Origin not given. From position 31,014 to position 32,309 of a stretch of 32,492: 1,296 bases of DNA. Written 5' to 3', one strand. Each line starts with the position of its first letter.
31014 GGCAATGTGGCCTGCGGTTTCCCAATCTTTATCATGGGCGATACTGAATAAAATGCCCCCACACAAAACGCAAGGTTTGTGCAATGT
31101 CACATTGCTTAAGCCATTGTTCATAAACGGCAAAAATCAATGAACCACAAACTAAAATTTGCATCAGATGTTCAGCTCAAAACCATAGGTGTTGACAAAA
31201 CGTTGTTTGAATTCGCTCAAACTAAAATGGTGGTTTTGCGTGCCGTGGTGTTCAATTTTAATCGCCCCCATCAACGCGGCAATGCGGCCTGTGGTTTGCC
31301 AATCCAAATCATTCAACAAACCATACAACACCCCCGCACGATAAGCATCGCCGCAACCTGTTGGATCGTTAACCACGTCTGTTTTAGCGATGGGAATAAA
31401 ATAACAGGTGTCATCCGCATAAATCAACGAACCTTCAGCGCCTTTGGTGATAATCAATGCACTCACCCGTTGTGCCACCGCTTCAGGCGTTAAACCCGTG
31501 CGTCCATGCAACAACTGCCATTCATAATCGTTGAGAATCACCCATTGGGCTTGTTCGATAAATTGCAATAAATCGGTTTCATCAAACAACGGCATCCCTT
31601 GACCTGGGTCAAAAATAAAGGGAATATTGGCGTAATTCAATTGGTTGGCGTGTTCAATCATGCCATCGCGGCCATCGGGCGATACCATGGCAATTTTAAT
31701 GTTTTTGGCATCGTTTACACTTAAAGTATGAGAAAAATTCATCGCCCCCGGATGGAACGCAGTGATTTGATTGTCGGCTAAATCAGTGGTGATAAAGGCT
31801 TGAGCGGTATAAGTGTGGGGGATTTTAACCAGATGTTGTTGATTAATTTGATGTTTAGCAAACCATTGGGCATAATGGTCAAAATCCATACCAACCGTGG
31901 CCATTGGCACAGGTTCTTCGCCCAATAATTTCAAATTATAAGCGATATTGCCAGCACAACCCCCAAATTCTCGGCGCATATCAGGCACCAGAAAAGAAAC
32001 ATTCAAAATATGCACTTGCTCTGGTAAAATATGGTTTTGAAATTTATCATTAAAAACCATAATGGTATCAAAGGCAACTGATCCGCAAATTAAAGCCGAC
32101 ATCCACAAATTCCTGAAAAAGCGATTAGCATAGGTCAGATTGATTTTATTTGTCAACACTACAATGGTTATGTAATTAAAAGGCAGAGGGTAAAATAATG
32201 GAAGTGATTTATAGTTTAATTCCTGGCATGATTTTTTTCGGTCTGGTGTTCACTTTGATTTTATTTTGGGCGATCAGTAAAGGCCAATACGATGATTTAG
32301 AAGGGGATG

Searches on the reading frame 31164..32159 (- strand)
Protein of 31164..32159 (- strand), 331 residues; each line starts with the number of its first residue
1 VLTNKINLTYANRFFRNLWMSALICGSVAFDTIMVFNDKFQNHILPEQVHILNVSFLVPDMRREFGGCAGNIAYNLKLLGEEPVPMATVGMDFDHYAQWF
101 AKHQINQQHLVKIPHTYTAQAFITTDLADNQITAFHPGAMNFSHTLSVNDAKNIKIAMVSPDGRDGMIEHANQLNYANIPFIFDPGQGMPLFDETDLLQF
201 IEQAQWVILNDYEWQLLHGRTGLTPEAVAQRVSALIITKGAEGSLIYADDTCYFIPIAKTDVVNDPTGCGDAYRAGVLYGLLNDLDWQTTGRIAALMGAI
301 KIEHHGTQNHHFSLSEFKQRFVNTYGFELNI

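Call 88: search_protein_families(library=pfam, proteins=[window:31164-32159:-], max_evalue=0.001)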
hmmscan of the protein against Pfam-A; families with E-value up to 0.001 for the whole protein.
window:31164-32159:- (331 aa): 1 family
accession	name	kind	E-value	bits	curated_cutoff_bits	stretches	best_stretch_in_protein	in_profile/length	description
PF00294.29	PfkB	-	1.8e-39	136.4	25.8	1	53-309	24-297/302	pfkB family carbohydrate kinase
